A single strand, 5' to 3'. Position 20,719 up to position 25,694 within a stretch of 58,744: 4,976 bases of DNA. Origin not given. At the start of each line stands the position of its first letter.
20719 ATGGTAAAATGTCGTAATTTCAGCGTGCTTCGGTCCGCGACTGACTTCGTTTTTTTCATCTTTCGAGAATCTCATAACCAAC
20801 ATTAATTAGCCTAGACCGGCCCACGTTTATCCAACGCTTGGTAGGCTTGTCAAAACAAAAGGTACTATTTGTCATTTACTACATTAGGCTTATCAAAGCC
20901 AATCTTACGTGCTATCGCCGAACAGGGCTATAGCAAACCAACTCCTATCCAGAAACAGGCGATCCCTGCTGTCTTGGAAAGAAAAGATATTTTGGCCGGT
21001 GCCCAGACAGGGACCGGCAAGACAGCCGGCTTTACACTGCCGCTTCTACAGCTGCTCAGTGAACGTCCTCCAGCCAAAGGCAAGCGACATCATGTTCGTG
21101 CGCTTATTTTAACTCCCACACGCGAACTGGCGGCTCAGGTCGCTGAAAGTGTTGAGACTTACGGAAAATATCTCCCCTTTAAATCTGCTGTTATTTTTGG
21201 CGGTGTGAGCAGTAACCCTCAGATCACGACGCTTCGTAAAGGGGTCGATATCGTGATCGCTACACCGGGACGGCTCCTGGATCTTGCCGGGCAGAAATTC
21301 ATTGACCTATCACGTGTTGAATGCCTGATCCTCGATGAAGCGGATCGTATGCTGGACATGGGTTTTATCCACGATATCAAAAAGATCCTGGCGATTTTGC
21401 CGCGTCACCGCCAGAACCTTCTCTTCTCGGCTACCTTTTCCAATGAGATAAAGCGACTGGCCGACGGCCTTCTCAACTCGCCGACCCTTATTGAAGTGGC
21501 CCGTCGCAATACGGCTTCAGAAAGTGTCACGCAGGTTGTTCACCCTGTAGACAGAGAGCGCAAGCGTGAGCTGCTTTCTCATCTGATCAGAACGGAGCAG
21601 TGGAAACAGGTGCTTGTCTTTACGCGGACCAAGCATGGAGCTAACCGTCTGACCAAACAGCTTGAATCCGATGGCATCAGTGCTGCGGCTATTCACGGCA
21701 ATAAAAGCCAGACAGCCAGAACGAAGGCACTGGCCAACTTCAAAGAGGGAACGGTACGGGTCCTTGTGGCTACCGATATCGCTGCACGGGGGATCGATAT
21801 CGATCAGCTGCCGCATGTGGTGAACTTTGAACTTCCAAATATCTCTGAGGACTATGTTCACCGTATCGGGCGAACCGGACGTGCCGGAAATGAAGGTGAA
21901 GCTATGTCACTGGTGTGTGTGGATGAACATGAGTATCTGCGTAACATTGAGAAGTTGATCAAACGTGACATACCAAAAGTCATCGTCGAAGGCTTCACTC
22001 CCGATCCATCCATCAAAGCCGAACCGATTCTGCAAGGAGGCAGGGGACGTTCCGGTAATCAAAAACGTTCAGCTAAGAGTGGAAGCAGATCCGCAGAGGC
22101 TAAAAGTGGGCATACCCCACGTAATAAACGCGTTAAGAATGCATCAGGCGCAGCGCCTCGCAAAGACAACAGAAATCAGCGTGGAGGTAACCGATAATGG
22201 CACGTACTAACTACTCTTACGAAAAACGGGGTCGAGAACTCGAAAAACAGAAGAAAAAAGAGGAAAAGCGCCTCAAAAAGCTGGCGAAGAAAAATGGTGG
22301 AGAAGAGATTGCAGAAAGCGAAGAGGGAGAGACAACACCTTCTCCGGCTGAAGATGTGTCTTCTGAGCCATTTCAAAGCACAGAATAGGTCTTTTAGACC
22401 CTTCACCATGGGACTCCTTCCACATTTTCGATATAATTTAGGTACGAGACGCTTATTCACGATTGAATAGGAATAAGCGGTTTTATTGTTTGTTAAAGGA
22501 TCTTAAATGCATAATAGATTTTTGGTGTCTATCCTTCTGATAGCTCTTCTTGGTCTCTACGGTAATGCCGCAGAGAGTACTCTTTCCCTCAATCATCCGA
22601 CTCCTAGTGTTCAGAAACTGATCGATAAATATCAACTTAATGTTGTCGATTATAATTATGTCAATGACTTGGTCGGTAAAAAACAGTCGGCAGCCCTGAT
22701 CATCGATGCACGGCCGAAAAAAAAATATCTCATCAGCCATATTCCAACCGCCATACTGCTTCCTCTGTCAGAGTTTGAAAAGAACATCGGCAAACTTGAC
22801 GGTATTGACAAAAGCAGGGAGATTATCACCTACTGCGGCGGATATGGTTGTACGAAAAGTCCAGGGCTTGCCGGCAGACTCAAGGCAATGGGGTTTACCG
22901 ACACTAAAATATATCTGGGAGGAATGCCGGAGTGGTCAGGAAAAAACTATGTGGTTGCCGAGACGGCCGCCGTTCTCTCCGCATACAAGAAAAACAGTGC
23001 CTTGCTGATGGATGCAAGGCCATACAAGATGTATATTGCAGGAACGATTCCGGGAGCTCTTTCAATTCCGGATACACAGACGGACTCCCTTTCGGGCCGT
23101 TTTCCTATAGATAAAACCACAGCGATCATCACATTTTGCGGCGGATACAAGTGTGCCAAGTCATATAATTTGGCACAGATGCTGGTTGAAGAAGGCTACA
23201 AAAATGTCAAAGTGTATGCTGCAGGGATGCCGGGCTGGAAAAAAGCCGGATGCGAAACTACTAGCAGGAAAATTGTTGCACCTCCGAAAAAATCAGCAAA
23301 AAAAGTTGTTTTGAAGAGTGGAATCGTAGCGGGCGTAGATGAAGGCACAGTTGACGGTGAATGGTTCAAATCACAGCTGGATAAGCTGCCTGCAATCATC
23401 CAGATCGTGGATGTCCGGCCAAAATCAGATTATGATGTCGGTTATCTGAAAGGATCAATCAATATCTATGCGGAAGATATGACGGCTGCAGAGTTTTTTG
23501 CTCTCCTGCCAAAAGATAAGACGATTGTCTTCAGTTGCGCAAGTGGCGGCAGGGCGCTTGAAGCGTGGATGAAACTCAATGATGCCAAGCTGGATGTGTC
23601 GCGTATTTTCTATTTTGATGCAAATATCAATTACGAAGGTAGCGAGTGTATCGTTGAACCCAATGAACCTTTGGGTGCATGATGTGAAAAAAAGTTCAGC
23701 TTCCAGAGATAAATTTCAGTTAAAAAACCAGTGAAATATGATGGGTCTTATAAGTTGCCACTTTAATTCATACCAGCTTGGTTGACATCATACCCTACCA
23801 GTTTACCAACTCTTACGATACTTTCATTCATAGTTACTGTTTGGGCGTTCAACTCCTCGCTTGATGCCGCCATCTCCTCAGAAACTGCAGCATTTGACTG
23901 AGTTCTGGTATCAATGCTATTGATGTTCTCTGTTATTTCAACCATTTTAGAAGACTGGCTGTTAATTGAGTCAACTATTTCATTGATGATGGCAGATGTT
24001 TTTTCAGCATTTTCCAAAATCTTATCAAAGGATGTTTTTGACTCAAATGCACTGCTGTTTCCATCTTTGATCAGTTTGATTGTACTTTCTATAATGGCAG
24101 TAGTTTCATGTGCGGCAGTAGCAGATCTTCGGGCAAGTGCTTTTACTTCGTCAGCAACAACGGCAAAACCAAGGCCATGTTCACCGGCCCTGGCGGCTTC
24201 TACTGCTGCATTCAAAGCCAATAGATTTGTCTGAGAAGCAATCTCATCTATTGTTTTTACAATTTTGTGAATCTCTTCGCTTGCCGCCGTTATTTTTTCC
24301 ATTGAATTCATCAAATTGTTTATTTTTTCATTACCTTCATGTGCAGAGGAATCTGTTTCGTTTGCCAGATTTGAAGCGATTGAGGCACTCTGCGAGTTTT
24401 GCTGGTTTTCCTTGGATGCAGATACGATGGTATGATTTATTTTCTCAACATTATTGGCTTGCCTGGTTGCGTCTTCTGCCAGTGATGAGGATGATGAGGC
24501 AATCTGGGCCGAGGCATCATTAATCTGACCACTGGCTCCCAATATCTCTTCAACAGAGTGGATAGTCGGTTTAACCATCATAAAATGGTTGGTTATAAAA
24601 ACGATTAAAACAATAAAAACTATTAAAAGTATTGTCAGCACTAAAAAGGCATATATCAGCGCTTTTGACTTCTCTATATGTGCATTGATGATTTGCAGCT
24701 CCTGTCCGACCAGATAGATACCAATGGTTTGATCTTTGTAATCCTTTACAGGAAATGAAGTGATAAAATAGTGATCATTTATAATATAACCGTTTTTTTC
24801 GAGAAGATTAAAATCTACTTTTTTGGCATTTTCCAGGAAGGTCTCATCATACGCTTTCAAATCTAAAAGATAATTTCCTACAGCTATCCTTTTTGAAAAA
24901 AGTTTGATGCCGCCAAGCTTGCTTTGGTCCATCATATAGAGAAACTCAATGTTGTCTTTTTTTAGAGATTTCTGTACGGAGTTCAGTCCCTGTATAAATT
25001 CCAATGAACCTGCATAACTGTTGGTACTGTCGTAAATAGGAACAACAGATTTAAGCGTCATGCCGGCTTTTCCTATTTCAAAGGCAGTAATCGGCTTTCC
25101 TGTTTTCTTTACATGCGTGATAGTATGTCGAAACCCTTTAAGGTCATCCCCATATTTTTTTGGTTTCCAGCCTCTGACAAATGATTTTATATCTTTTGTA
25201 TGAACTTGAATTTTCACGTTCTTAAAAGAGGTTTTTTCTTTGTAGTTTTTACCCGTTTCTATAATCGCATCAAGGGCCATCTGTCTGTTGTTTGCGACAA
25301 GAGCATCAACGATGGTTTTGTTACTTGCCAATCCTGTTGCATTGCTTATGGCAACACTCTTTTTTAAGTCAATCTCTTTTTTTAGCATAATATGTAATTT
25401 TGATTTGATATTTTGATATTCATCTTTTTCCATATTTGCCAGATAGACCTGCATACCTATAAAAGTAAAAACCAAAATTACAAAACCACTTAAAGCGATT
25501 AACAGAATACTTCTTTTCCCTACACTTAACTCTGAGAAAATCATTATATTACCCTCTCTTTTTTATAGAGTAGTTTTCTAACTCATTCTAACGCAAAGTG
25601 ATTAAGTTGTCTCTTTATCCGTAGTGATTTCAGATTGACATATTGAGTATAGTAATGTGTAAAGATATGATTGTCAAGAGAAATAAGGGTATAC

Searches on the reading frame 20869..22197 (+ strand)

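Call 68: search_protein_families(library=pfam, proteins=[window:20869-22197:+], max_evalue=0.000001)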
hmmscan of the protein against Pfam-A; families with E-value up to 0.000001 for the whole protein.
window:20869-22197:+ (442 aa): 3 families
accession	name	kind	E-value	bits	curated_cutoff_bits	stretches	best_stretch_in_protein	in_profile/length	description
PF00270.35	DEAD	-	3.7e-49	167.1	26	1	25-196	1-166/167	DEAD/DEAH box helicase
PF00271.37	Helicase_C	-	1.4e-31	109.4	23.5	1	232-340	2-110/110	Helicase conserved C-terminal domain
PF04851.21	ResIII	-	4.6e-08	33.6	22.5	1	23-191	3-163/164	Type III restriction enzyme, res subunit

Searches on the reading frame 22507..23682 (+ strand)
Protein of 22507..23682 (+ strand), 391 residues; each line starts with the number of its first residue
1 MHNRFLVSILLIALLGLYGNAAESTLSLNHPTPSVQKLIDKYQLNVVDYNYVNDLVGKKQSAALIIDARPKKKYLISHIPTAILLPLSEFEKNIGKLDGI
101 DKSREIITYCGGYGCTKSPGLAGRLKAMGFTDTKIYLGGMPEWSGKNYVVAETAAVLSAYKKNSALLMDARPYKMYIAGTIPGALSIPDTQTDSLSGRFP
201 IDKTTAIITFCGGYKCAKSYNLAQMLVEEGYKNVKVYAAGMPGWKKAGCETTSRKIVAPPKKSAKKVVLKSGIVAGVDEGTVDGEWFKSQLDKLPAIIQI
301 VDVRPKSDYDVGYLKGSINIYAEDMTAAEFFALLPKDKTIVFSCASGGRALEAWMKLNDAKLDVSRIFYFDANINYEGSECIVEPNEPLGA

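Call 68: search_protein_families(library=pfam, proteins=[window:22507-23682:+], max_evalue=0.000001)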
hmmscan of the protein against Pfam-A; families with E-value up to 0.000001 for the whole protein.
window:22507-23682:+ (391 aa): 1 family
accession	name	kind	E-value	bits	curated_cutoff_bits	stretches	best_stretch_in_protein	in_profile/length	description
PF00581.25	Rhodanese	-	3.4e-46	156.3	22.2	3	53-145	6-101/102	Rhodanese-like domain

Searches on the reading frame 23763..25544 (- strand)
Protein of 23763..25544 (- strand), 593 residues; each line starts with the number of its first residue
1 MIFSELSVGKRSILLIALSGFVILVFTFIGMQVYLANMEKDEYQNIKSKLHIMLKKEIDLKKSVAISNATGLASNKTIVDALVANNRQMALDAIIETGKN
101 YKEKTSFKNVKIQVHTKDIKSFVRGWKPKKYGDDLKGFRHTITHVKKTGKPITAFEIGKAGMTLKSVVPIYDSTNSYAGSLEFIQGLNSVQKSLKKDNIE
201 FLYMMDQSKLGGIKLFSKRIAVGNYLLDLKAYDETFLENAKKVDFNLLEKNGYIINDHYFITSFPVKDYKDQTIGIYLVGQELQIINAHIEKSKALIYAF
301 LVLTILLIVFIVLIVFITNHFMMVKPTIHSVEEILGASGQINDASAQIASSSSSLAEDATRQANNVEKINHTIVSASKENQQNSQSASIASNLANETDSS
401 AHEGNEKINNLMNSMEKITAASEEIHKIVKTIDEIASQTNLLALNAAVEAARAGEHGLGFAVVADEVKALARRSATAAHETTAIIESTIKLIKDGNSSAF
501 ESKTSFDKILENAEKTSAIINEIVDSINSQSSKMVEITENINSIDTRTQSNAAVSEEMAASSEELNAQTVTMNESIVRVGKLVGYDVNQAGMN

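Call 68: search_protein_families(library=pfam, proteins=[window:23763-25544:-], max_evalue=0.000001)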
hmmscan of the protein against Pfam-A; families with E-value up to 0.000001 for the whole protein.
window:23763-25544:- (593 aa): 2 families
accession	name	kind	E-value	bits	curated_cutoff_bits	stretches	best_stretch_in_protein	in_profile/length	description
PF00015.26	MCPsignal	-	1.5e-40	139.3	34.6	1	391-554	1-164/172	Methyl-accepting chemotaxis protein (MCP) signalling domain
PF14827.12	dCache_3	-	1.7e-18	67.5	25.7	1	56-282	17-234/239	Double sensory domain of two-component sensor kinase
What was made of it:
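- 23763..25544 (-): Unlinked dCache_3 chemoreceptor with the same signalling-domain length (36H) and no C-terminal tail; a possible second input to the same array (inferred). Pfam (call 68).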
